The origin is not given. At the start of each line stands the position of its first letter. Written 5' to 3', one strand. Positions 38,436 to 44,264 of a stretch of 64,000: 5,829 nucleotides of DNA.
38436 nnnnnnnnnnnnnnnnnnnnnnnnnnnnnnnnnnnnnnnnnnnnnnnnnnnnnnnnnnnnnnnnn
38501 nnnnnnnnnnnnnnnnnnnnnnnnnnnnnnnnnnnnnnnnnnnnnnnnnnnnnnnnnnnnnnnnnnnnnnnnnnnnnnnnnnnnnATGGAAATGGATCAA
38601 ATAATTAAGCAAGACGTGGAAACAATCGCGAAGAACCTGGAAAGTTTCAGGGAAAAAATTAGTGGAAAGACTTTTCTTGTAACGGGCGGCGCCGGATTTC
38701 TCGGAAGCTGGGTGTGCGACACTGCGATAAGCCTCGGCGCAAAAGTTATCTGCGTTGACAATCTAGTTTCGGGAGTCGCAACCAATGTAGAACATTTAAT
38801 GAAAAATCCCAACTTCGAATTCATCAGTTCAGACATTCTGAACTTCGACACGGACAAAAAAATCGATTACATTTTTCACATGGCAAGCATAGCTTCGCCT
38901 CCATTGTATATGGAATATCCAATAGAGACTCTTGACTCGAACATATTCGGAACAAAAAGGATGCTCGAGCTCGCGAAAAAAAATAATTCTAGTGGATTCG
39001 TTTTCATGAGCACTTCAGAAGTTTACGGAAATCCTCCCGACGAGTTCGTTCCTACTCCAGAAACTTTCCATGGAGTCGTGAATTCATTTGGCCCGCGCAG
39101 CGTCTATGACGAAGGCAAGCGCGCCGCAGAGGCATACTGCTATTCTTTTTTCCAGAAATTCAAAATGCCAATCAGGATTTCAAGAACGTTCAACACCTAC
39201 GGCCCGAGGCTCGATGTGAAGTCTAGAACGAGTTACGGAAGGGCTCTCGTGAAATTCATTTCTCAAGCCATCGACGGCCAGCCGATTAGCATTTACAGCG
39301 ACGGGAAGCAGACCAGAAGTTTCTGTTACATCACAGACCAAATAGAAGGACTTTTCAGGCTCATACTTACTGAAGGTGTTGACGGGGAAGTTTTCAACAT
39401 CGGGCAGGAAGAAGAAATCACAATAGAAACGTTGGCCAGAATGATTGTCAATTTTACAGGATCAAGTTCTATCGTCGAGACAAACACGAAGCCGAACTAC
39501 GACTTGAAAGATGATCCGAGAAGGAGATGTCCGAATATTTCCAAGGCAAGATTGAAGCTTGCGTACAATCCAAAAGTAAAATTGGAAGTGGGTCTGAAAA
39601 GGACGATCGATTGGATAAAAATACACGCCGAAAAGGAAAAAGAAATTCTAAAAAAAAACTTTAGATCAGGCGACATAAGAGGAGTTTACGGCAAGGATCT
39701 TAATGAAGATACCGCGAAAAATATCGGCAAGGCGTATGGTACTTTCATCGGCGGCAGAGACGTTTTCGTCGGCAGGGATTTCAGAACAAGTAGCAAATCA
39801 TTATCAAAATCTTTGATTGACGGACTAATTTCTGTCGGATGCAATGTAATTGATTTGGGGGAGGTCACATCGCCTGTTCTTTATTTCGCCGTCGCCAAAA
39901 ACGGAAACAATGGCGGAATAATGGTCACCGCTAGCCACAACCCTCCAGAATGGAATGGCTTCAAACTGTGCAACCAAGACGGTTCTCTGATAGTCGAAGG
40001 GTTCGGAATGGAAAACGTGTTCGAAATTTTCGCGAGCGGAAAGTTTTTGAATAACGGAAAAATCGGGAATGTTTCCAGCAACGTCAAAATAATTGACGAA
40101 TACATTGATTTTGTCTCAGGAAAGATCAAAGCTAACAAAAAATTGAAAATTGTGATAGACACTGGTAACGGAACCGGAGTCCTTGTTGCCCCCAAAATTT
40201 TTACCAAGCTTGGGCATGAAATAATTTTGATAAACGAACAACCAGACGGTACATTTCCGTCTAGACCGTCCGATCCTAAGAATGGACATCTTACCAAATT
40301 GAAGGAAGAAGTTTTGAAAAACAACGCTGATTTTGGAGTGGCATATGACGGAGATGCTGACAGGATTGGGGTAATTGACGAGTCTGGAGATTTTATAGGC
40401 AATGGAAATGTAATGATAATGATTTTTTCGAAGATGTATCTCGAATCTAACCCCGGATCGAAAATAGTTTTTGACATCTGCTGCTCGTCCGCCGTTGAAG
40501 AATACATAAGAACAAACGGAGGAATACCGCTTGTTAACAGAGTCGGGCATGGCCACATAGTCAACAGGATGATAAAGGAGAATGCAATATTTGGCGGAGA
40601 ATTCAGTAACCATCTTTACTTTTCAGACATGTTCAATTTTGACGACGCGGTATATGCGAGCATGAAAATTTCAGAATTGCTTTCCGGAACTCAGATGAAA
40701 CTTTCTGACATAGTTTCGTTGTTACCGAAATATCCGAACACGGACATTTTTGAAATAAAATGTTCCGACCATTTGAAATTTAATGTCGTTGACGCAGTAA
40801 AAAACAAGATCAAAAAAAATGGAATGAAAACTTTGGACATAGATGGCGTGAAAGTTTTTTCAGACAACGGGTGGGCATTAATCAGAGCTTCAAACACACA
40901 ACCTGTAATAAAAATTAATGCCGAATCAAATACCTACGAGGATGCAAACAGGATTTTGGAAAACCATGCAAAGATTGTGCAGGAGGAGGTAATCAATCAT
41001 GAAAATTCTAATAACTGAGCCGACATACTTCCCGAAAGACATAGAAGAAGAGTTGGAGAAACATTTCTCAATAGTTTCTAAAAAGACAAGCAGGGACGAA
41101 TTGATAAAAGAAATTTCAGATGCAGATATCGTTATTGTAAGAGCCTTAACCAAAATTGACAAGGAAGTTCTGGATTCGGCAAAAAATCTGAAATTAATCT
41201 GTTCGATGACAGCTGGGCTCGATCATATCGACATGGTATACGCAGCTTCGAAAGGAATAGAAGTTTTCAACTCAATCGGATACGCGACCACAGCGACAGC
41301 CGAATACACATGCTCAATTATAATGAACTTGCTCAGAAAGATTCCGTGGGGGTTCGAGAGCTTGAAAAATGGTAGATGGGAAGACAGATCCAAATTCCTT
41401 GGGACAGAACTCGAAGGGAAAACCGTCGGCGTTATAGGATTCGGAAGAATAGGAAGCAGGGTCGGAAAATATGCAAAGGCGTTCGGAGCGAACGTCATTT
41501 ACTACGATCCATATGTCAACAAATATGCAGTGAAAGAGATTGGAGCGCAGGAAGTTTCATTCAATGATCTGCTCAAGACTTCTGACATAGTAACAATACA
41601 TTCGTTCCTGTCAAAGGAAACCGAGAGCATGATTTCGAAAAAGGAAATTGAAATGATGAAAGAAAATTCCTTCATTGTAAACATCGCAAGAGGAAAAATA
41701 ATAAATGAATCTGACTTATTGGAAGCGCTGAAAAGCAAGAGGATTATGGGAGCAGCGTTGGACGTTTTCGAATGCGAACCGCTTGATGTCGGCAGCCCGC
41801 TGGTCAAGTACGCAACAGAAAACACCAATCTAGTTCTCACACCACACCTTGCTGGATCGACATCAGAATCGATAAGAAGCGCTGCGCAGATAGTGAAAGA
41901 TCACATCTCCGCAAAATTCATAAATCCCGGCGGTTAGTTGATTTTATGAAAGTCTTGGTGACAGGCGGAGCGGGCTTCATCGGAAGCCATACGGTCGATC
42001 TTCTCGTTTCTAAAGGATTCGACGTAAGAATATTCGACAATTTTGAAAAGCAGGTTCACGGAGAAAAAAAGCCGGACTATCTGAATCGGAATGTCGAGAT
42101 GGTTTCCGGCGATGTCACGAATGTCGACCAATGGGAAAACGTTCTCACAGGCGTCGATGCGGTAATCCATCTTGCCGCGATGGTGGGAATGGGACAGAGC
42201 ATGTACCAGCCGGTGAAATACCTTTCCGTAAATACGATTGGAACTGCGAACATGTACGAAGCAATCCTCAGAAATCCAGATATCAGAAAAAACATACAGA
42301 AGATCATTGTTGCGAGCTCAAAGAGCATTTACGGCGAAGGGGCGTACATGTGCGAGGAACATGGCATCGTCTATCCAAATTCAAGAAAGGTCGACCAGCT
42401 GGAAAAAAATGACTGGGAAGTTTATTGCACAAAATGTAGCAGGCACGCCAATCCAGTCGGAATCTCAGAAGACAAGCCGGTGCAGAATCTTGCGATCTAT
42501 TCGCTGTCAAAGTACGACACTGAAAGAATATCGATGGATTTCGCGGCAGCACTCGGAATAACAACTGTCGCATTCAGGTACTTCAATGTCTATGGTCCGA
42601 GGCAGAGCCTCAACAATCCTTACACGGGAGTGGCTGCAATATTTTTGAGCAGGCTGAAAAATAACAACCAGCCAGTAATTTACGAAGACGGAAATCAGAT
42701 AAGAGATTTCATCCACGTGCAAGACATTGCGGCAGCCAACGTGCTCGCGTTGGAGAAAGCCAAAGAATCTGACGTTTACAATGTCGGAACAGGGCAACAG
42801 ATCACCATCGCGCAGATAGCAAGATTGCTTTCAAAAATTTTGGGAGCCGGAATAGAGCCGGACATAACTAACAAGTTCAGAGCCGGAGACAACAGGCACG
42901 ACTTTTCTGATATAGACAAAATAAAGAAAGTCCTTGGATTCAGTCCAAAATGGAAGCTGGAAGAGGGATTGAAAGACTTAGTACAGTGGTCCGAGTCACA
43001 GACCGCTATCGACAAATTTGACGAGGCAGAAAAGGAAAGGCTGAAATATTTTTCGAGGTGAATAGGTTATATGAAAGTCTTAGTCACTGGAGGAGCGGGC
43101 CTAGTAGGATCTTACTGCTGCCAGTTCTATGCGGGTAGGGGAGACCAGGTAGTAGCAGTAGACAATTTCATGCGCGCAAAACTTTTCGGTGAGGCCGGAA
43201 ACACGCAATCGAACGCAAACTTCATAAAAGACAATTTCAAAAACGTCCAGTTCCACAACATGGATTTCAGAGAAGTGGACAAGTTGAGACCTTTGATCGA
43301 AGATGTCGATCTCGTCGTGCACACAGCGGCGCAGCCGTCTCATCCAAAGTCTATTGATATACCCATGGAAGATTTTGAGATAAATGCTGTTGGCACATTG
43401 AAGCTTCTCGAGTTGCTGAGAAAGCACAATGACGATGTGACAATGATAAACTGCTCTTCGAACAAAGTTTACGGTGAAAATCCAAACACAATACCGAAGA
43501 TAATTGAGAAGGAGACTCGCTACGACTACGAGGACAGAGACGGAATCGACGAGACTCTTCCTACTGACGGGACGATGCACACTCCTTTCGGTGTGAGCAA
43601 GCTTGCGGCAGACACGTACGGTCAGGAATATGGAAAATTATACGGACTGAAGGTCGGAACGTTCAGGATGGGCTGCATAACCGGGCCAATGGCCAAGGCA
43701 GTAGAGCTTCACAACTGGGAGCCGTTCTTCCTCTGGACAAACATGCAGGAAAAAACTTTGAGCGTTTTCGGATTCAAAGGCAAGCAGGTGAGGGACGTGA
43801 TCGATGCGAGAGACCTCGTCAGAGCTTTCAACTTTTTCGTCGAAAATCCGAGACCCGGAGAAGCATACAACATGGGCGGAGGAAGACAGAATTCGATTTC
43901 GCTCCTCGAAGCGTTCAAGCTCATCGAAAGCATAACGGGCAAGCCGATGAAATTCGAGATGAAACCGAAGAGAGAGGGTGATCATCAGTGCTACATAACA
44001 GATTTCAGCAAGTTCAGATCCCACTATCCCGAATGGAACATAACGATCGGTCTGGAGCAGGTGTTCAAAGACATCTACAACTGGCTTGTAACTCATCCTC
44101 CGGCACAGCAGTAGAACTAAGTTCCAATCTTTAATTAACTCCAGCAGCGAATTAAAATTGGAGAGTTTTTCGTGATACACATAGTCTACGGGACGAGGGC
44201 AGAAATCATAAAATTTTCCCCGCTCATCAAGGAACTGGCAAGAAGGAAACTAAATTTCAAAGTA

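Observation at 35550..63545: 28-kb surface glycan island with duplicated Dpm1-like GT2 + ArnT/PMT-like GT-C modules, lacking an AglB/STT3 oligosaccharyltransferase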

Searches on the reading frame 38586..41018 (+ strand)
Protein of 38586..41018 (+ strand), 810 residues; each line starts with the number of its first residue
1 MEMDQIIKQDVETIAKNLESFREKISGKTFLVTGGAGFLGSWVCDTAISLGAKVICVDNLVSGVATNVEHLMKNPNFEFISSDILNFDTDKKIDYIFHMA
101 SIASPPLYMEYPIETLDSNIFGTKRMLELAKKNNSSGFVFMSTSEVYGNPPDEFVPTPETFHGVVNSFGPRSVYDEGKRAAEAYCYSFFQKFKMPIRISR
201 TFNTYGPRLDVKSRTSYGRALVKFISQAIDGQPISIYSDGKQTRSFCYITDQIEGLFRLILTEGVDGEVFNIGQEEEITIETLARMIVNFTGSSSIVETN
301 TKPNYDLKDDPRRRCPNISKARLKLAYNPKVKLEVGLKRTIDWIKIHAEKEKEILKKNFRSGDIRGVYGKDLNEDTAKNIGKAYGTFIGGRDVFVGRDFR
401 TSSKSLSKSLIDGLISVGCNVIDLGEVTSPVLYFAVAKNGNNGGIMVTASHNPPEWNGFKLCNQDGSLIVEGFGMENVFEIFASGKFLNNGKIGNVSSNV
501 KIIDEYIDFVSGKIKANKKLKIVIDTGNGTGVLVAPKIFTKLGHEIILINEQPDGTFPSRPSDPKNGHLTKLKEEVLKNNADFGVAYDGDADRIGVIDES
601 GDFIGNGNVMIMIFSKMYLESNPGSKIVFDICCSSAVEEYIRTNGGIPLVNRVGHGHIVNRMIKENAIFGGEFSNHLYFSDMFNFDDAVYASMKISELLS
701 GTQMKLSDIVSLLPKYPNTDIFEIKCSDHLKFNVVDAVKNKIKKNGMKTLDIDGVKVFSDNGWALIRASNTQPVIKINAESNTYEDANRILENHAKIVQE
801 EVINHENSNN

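Call 3: search_protein_families(library=pfam, proteins=[window:38586-41018:+])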
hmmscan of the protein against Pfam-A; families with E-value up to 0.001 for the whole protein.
window:38586-41018:+ (810 aa): 9 families
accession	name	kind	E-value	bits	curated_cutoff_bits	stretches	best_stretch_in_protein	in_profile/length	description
PF01370.27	Epimerase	-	6.5e-49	167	20.9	1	31-273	2-240/240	NAD dependent epimerase/dehydratase family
PF16363.11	GDP_Man_Dehyd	-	2e-43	149.5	27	1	31-339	1-331/332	GDP-mannose 4,6 dehydratase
PF02878.22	PGM_PMM_I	-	5.9e-35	120.4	22.5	1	357-471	2-121/138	Phosphoglucomutase/phosphomannomutase, alpha/beta/alpha domain I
PF02879.22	PGM_PMM_II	-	7.8e-26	91.1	29.3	1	504-601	1-103/103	Phosphoglucomutase/phosphomannomutase, alpha/beta/alpha domain II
PF02880.22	PGM_PMM_III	-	3.1e-20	72.9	20.7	1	606-716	1-115/115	Phosphoglucomutase/phosphomannomutase, alpha/beta/alpha domain III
PF02719.21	Polysacc_synt_2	-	2.5e-11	43.8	20.2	1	31-143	2-128/293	Polysaccharide biosynthesis protein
PF01073.25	3Beta_HSD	-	2.8e-10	40.1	22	1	31-185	1-157/280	3-beta hydroxysteroid dehydrogenase/isomerase family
PF00408.26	PGM_PMM_IV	-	4.2e-10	40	23.1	1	740-793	17-64/68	Phosphoglucomutase/phosphomannomutase, C-terminal domain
PF07993.18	NAD_binding_4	-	5.4e-07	29.5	20.1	1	91-202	87-205/258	Male sterility protein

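Call 21: search_protein_families(library=ncbifam, proteins=[window:38586-41018:+], max_evalue=0.01)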
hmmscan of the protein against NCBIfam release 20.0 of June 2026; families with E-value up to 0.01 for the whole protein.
window:38586-41018:+ (810 aa): 34 families (the best 25 are shown)
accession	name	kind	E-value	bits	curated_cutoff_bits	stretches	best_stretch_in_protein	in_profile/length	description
TIGR03990.1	Arch_GlmM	equivalog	2.1e-122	409.2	439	1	359-797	4-443/444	phosphoglucosamine mutase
NF046027.1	PhglucPhmanMutPgmG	equivalog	4.5e-104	348.7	600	1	358-796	9-448/460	phosphoglucomutase/phosphomannomutase PgmG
NF007088.0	PRK09542.1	equivalog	6.4e-89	299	618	1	352-799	5-454/456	phosphomannomutase/phosphoglucomutase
NF011943.0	PRK15414.1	subfamily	1e-70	239.1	801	1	359-784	7-439/456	phosphomannomutase CpsG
TIGR01455.1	glmM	equivalog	2.5e-67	227.5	447.55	1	363-799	5-441/442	phosphoglucosamine mutase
TIGR01181.1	dTDP_gluc_dehyt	equivalog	8.8e-41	140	365.1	1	30-349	2-316/321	dTDP-glucose 4,6-dehydratase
TIGR04180.1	EDH_00030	hypoth_equivalog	5.2e-38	130.8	475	1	31-330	2-295/297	NAD-dependent 4,6-dehydratase LegB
NF008872.0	PRK11908.1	equivalog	2.5e-29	102.4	294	1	29-356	3-347/349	bifunctional UDP-4-keto-pentose/UDP-xylose synthase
NF005998.1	PRK08125.1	equivalog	6.5e-28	97.5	777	1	27-343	315-648/649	bifunctional UDP-4-amino-4-deoxy-L-arabinose formyltransferase/UDP-glucuronic acid oxidase ArnA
NF011728.1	PRK15181.1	equivalog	1.1e-27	97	760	1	25-344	13-337/348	Vi polysaccharide biosynthesis UDP-N-acetylglucosaminuronic acid C-4 epimerase TviC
TIGR01179.1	galE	equivalog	2.8e-26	92.1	262.3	1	30-347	2-328/332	UDP-glucose 4-epimerase GalE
NF007490.0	PRK10084.1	subfamily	2.6e-23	82.6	649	1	30-352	3-342/361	dTDP-glucose 4,6-dehydratase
TIGR02197.1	heptose_epim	equivalog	3.5e-22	79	274.6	1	31-345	2-314/316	ADP-glyceromanno-heptose 6-epimerase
NF007582.0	PRK10217.1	equivalog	3e-20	72.6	698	1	28-349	2-336/355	dTDP-glucose 4,6-dehydratase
TIGR02622.1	CDP_4_6_dhtase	equivalog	1.9e-18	66.7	278.45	1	27-354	4-340/352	CDP-glucose 4,6-dehydratase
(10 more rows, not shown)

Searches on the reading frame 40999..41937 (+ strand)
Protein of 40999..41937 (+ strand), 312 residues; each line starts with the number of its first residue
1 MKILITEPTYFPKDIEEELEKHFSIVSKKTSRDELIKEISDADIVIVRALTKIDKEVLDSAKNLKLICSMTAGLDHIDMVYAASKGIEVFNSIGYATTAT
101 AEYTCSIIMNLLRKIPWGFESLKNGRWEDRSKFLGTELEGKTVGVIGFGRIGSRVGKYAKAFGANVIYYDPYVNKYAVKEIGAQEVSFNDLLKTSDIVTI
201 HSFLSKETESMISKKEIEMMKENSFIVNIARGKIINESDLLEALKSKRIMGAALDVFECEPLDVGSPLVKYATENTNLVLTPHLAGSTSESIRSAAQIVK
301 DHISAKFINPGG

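Call 3: search_protein_families(library=pfam, proteins=[window:40999-41937:+])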
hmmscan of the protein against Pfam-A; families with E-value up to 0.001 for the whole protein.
window:40999-41937:+ (312 aa): 5 families
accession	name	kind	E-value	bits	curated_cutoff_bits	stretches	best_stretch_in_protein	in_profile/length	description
PF02826.25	2-Hacid_dh_C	-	2.7e-59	200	25.1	1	106-285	2-178/178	D-isomer specific 2-hydroxyacid dehydrogenase, NAD binding domain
PF00389.36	2-Hacid_dh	-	2.9e-26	92.2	24.6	1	4-304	2-121/134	D-isomer specific 2-hydroxyacid dehydrogenase, catalytic domain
PF00670.27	AdoHcyase_NAD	-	5.7e-06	27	27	1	138-239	21-117/162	S-adenosyl-L-homocysteine hydrolase, NAD binding domain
PF01262.27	AlaDh_PNT_C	-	2.3e-05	24.3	23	1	142-230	30-129/214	Alanine dehydrogenase/PNT, C-terminal domain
PF13241.12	NAD_binding_7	-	0.00018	22.5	22.1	0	137-230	4-92/104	Putative NAD(P)-binding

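Call 31: search_protein_families(library=ncbifam, proteins=[window:40999-41937:+], max_evalue=1e-10)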
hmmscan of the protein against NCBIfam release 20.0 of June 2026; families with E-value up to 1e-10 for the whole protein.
window:40999-41937:+ (312 aa): 21 families
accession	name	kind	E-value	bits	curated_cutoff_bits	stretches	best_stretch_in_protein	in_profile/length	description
TIGR01327.1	PGDH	equivalog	1e-86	291.8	454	1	2-304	1-298/525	phosphoglycerate dehydrogenase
NF006263.0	PRK08410.1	equivalog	2.5e-69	234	389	1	27-305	28-305/311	D-2-hydroxyacid dehydrogenase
NF009714.1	PRK13243.1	equivalog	2.5e-68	230.9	455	1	16-302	16-308/332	glyoxylate reductase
NF008759.0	PRK11790.1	equivalog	5.4e-64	216.4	404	1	24-309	37-318/410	phosphoglycerate dehydrogenase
NF005069.0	PRK06487.1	equivalog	2.7e-59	200.8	448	1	26-304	33-308/320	2-hydroxyacid dehydrogenase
NF005387.0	PRK06932.1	equivalog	9.8e-53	179.1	492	1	2-303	3-306/314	2-hydroxyacid dehydrogenase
NF005750.0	PRK07574.1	equivalog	1.7e-47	162.3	329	1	17-303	65-353/386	NAD-dependent formate dehydrogenase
NF000492.1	vanH_gen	exception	2.2e-44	151.8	540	1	15-283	17-287/312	D-lactate dehydrogenase VanH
NF011938.0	PRK15409.1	equivalog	7.2e-40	137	492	1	10-298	10-300/324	glyoxylate/hydroxypyruvate reductase GhrB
NF001309.0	PRK00257.1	equivalog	7.6e-40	137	434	2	135-301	111-273/379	4-phosphoerythronate dehydrogenase PdxB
NF041369.1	Dhydh_Halo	equivalog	1.2e-39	136.4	400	1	37-304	36-292/305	D-2-hydroxyacid dehydrogenase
NF006374.0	PRK08605.1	subfamily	2e-34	119.2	356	1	27-294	31-309/332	D-lactate dehydrogenase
NF000004.1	vanH-D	exception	2.1e-34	119.1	550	1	63-288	72-298/323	D-lactate dehydrogenase VanH-D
NF005027.0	PRK06436.1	equivalog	9.7e-34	116.8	261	1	40-297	33-269/303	2-hydroxyacid dehydrogenase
NF009127.0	PRK12480.1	equivalog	2.5e-32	112.2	579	1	30-292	34-305/330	D-lactate dehydrogenase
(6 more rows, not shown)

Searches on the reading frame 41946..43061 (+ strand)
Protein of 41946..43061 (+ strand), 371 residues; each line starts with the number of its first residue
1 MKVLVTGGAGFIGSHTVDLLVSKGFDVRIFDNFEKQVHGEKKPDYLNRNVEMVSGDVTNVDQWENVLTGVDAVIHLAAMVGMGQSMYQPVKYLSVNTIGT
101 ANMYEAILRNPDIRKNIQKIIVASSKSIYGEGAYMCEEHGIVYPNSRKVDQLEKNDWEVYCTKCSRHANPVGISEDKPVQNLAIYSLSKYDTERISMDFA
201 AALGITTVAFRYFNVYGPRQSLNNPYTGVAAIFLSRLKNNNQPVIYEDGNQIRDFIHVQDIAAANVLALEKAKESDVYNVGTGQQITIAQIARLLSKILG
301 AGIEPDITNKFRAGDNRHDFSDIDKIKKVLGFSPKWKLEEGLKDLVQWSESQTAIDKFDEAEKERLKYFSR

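Call 3: search_protein_families(library=pfam, proteins=[window:41946-43061:+])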
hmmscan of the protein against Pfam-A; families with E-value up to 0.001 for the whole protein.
window:41946-43061:+ (371 aa): 10 families
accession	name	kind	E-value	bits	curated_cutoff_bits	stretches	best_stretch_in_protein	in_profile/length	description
PF01370.27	Epimerase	-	1.5e-50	172.3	20.9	2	3-134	1-124/240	NAD dependent epimerase/dehydratase family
PF16363.11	GDP_Man_Dehyd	-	5.4e-50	171.2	27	2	4-146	1-151/332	GDP-mannose 4,6 dehydratase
PF01073.25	3Beta_HSD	-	1.5e-23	83.7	22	1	4-131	1-122/280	3-beta hydroxysteroid dehydrogenase/isomerase family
PF02719.21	Polysacc_synt_2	-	1.8e-18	67.2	20.2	2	3-124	1-127/293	Polysaccharide biosynthesis protein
PF13460.12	NAD_binding_10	-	3.8e-09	37.1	27.2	1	7-130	1-103/184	NAD(P)H-binding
PF05368.20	NmrA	-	3.1e-08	34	27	1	2-78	4-78/298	NmrA-like family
PF07993.18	NAD_binding_4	-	7.4e-08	32.3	20.1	1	5-230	1-216/258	Male sterility protein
PF00106.31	adh_short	-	1.4e-06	28.4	26.6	1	3-125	3-136/195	short chain dehydrogenase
PF04321.23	RmlD_sub_bind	-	4.3e-06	26.4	27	0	1-106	1-88/287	RmlD substrate binding domain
PF03435.24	Sacchrp_dh_NADP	-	0.00065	20.5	25.1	0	8-80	5-79/129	Saccharopine dehydrogenase NADP binding domain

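Call 31: search_protein_families(library=ncbifam, proteins=[window:41946-43061:+], max_evalue=1e-10)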
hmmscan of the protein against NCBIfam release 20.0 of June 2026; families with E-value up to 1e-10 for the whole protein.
window:41946-43061:+ (371 aa): 20 families
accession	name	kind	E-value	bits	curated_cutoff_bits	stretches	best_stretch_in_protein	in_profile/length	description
TIGR01179.1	galE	equivalog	2.3e-52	177.9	262.3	2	170-352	130-328/332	UDP-glucose 4-epimerase GalE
TIGR04180.1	EDH_00030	hypoth_equivalog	2.3e-41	141.8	475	2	3-135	1-131/297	NAD-dependent 4,6-dehydratase LegB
TIGR01181.1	dTDP_gluc_dehyt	equivalog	1.4e-39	136.1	365.1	1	2-352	1-314/321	dTDP-glucose 4,6-dehydratase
TIGR02197.1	heptose_epim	equivalog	8.3e-35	120.5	274.6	1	180-350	133-314/316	ADP-glyceromanno-heptose 6-epimerase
NF007956.0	PRK10675.1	subfamily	5.7e-29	101.3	394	1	1-132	1-131/338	UDP-glucose 4-epimerase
NF011728.1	PRK15181.1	equivalog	2.5e-28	99.1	760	1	176-349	156-337/348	Vi polysaccharide biosynthesis UDP-N-acetylglucosaminuronic acid C-4 epimerase TviC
TIGR03466.1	HpnA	hypoth_equivalog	2e-22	79.5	367.65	1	1-130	1-118/327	hopanoid-associated sugar epimerase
NF007490.0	PRK10084.1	subfamily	2.8e-22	79.2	649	1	1-352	1-337/361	dTDP-glucose 4,6-dehydratase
NF008360.0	PRK11150.1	equivalog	1.1e-20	74.1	452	1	176-327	131-284/310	ADP-glyceromanno-heptose 6-epimerase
NF047922.1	GDPFucSynFcl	equivalog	3.4e-18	66.1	500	1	204-349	153-301/308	GDP-L-fucose synthase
NF007582.0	PRK10217.1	equivalog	3.7e-16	59.2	698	0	174-351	149-333/355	dTDP-glucose 4,6-dehydratase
NF042422.1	oxyalk_red_OleD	equivalog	1.7e-15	57.3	580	1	1-129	1-114/329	2-alkyl-3-oxoalkanoate reductase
TIGR02622.1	CDP_4_6_dhtase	equivalog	4.3e-14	52.4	278.45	0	2-126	6-131/352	CDP-glucose 4,6-dehydratase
NF050030.1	thlkprotThyD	equivalog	4.6e-14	52.3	400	0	1-130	1-128/305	thylakoid membrane protein ThyD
NF042423.1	oxyalk_red_Shew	equivalog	1.3e-13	50.8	580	0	2-132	10-125/331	2-alkyl-3-oxoalkanoate reductase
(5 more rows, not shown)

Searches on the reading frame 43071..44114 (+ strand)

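Call 3: search_protein_families(library=pfam, proteins=[window:43071-44114:+])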
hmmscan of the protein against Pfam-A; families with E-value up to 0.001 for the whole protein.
window:43071-44114:+ (347 aa): 6 families
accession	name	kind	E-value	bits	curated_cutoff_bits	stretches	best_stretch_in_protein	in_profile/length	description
PF01370.27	Epimerase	-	1.7e-37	129.5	20.9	1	3-269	1-240/240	NAD dependent epimerase/dehydratase family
PF16363.11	GDP_Man_Dehyd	-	1.2e-32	114.2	27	1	4-334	1-331/332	GDP-mannose 4,6 dehydratase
PF07993.18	NAD_binding_4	-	7e-11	42.2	20.1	1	71-232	81-237/258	Male sterility protein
PF01073.25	3Beta_HSD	-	7.8e-08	32.1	22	1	4-140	1-126/280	3-beta hydroxysteroid dehydrogenase/isomerase family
PF04321.23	RmlD_sub_bind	-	4.6e-06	26.4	27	1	1-137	1-108/287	RmlD substrate binding domain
PF02719.21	Polysacc_synt_2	-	6.3e-06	26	20.2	1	3-132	1-130/293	Polysaccharide biosynthesis protein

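Call 31: search_protein_families(library=ncbifam, proteins=[window:43071-44114:+], max_evalue=1e-10)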
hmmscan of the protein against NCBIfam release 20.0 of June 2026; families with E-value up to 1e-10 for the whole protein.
window:43071-44114:+ (347 aa): 9 families
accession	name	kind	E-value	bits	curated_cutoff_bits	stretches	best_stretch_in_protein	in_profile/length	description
TIGR01179.1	galE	equivalog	4.7e-30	104.6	262.3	1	2-342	1-328/332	UDP-glucose 4-epimerase GalE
TIGR01181.1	dTDP_gluc_dehyt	equivalog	1.9e-29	102.8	365.1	1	2-341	1-313/321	dTDP-glucose 4,6-dehydratase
NF007956.0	PRK10675.1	subfamily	9e-26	90.8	394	1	1-142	1-135/338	UDP-glucose 4-epimerase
NF007490.0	PRK10084.1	subfamily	4.6e-20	71.9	649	1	1-339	1-334/361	dTDP-glucose 4,6-dehydratase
NF007582.0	PRK10217.1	equivalog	9.8e-18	64.4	698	1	2-273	3-256/355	dTDP-glucose 4,6-dehydratase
TIGR02622.1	CDP_4_6_dhtase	equivalog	3.2e-15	56.1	278.45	1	2-137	6-136/352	CDP-glucose 4,6-dehydratase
TIGR02197.1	heptose_epim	equivalog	4.3e-14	52.4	274.6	0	3-143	1-127/316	ADP-glyceromanno-heptose 6-epimerase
TIGR04180.1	EDH_00030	hypoth_equivalog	1.8e-13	50.2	475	1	3-302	1-269/297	NAD-dependent 4,6-dehydratase LegB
NF041015.1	UDPsulfquin_syn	equivalog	1.5e-12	47.2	575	1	1-274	1-295/384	UDP-sulfoquinovose synthase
